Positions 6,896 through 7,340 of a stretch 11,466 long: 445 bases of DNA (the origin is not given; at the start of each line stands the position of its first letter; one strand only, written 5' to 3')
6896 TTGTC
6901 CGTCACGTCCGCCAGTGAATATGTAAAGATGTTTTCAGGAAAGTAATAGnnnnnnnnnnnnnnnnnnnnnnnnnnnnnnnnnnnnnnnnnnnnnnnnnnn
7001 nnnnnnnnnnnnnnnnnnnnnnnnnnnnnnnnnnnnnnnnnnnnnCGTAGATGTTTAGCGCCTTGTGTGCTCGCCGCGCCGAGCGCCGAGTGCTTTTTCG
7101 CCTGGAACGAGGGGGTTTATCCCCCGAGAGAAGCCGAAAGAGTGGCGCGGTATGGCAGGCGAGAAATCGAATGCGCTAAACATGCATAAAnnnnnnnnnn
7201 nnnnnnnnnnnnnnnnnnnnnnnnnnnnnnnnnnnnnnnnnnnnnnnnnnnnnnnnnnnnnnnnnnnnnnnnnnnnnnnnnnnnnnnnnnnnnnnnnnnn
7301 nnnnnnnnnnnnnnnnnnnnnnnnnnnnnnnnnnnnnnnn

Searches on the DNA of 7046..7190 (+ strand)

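Call 23: build_rna_model(alignment_id=A3)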
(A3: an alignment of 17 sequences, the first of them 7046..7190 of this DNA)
Model R1 built from alignment A3 (17 sequences, 161 columns); structure: RNAalifold consensus.
model positions 149; base pairs 38; branch points 0; effective number of sequences 1.07; information 0.59 bits per position. Calibrated on 0.2 Mb of random sequence (short: E-values are rough).
structure used (alignment columns):
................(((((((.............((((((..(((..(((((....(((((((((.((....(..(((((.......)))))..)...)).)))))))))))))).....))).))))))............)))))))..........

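Call 24: search_with_rna_model(model_id=R1, sources=[window, L002, L003, L004, L005, L006, L007, L008, L009, L010, L011, L012, L013, L014, L015, L016, L017, L018], max_evalue=1)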
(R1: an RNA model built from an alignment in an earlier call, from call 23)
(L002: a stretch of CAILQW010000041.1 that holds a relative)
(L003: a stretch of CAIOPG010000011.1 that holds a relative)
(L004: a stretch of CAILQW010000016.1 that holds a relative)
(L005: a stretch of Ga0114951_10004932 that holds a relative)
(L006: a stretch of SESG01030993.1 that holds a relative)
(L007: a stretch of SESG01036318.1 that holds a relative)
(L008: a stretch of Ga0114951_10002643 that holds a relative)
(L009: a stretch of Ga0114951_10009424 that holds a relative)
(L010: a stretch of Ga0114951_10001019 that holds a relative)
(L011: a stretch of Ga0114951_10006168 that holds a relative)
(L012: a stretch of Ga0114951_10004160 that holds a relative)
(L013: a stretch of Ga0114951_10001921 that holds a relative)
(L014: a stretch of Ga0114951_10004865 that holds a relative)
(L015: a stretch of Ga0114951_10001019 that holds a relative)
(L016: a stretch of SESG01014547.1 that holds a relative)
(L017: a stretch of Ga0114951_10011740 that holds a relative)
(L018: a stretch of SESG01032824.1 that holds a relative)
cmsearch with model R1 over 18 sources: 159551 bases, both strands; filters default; matches with E-value up to 1: 33.
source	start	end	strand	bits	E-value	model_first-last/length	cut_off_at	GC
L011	5107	5255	-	181.4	1.6e-50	1-149/149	no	0.58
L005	3608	3756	+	178.3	1.3e-49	1-149/149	no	0.6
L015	6285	6433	+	177.4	2.3e-49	1-149/149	no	0.59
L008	2266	2414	+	175.4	9.2e-49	1-149/149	no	0.62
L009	1761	1909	+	171.1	1.7e-47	1-149/149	no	0.57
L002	6566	6712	-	170.5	2.6e-47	1-149/149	no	0.56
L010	1240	1386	+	170.5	2.6e-47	1-149/149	no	0.56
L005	5113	5261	-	170.1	3.4e-47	1-149/149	no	0.6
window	7044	7191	+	169.9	4e-47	1-149/149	no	0.56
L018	4263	4410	+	167.8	1.6e-46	1-149/149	no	0.55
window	8956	9105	+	164.9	1.2e-45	1-149/149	no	0.61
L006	1764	1913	+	163.7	2.7e-45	1-149/149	no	0.6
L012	8609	8759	-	159.8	3.8e-44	1-149/149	no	0.56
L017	2615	2766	+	158.9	6.8e-44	1-149/149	no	0.59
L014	90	240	-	158.7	8.1e-44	1-149/149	no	0.61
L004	6270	6417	+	157.6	1.6e-43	1-149/149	no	0.56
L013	2140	2287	-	157.6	1.6e-43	1-149/149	no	0.56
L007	3135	3282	+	149.3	4.8e-41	1-149/149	no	0.57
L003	6013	6160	-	148.7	7.4e-41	1-149/149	no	0.57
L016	2654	2794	+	131.4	9.6e-36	1-149/149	no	0.52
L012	8610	8760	+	33.8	7e-07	1-149/149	no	0.56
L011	5108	5256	+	33.5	8.6e-07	1-149/149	no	0.58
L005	5114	5262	+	31.1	4.6e-06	1-149/149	no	0.6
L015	6284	6432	-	29.5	1.4e-05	1-149/149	no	0.59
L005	3607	3755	-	28.9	2e-05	1-149/149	no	0.59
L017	2614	2765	-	27.8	4.3e-05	1-149/149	no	0.58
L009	1760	1908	-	27.2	6.3e-05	1-149/149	no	0.57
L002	6567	6713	+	26.6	9.4e-05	1-149/149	no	0.56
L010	1239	1385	-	26.6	9.4e-05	1-149/149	no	0.56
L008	2265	2413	-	25.2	0.00025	1-149/149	no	0.63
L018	4262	4409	-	24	0.00058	1-149/149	no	0.55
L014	91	241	+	19.3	0.014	1-149/149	no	0.61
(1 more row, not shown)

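Call 32: search_with_rna_model(model_id=R1, sources=[L019, L020, L021, L022, L023], max_evalue=10)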
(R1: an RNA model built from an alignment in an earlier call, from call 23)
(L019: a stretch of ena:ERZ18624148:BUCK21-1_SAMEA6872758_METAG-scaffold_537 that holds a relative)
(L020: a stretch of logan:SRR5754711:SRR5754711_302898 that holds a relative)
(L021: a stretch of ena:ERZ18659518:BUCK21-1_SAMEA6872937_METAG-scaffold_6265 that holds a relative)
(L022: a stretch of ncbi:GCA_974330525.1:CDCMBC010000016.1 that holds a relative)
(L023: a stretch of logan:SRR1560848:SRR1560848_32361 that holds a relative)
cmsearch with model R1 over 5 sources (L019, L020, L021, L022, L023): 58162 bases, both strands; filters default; matches with E-value up to 10: 0.
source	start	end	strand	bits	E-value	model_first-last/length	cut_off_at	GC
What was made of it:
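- The model finds nothing in 58 kb of these loci (call 32).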

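Call 68: search_dna_similar(query=window:7050-7187:+, collection=ecoli_genomes, mode=distant, max_evalue=0.01, max_rows=5)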
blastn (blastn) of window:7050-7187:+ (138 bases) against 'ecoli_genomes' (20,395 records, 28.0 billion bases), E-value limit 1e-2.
No match.
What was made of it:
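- On ERIC family: blastn (word 11) of copy 1 against 5,426 complete E. coli genomes found no match (call 68).
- Closest known: ERIC / IRU. Different: No sequence similarity: no blastn match in 5,426 E. coli genomes (call 68).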
